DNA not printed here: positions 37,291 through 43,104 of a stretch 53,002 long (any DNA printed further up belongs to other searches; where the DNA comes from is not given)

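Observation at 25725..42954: Three consecutive ~1850-1950 aa secreted fusion proteins: four beta-helix-like modules, a spacer and a distinct propeller subtype, with no recognisable anchor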

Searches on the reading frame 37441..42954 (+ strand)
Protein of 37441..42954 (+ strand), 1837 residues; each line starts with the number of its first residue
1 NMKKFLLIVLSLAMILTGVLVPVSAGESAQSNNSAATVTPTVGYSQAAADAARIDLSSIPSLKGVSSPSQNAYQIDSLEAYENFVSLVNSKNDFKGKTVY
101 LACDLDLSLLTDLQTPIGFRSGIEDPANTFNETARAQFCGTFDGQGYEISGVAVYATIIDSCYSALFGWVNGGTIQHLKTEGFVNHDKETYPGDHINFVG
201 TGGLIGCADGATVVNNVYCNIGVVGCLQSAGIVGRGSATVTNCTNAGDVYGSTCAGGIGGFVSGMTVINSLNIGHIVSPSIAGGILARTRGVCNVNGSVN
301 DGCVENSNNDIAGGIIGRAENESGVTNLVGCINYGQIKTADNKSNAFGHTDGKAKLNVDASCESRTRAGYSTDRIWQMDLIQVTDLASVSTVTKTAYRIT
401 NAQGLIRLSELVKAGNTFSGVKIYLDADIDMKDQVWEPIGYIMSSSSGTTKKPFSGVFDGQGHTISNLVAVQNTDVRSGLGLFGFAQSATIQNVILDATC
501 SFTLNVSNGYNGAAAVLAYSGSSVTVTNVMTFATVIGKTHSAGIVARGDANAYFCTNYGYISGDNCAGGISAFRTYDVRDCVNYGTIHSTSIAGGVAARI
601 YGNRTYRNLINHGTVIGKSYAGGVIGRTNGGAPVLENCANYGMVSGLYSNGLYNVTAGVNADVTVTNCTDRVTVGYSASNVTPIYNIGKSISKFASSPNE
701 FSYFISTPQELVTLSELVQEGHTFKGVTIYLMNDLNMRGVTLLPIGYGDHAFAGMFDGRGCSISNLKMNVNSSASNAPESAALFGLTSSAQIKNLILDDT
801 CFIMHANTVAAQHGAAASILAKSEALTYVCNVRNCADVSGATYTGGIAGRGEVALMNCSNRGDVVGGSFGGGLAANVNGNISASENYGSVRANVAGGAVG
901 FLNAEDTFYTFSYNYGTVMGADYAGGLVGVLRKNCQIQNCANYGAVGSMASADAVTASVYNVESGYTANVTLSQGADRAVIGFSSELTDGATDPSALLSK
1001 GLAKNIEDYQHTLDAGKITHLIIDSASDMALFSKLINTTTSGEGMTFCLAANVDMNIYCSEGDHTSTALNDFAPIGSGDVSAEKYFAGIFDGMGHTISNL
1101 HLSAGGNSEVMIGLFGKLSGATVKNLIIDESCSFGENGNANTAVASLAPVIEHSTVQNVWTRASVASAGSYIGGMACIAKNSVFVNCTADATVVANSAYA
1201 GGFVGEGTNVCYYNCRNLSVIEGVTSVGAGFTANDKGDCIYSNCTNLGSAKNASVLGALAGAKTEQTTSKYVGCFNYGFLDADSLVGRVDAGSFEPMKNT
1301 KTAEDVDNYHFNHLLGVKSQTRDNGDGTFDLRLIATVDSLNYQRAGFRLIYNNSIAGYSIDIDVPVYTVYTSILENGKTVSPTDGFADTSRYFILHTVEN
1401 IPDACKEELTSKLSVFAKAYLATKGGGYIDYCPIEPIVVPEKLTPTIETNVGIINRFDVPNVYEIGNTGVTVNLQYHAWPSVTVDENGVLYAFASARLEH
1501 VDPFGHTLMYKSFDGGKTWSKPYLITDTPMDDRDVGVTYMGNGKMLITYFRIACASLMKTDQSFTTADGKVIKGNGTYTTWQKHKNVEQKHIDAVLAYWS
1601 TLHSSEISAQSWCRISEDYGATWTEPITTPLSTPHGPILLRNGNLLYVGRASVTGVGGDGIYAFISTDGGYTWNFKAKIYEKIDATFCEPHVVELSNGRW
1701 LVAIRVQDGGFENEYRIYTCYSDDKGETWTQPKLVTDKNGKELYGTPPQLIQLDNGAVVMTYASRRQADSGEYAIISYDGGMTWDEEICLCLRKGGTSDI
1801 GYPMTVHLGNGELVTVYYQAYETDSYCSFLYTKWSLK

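Call 4: search_protein_families(library=pfam, proteins=[window:37441-42954:+], max_evalue=0.01)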
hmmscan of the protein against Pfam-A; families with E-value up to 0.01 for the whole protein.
window:37441-42954:+ (1837 aa): 3 families
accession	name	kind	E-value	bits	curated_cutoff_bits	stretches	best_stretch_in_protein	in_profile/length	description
PF13088.12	BNR_2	-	1.9e-18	67.3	31.4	1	1611-1813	81-275/277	BNR repeat-like domain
PF02012.26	BNR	-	6.8e-08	31.8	27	0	1510-1521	1-12/12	BNR/Asp-box repeat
PF13859.12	BNR_3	-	0.006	16.5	27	0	1487-1731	8-212/308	BNR repeat-like domain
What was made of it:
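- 37444..42954 (+): G3, 1836 aa from ATG 37444 (1838 aa from ATG 37438). Signal peptide 37444-37515. Modules at 37558-38535, 38536-39453, 39454-40374 and 40375-41310. Beta-sandwich about 41362-41760. Propeller about 41761-42951. BNR_2 E 1.9e-18 (call 4).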

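Call 5: search_protein_families(library=ncbifam, proteins=[window:37441-42954:+], max_evalue=0.01)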
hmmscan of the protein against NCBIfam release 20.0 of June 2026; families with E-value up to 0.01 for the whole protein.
window:37441-42954:+ (1837 aa): 0 families
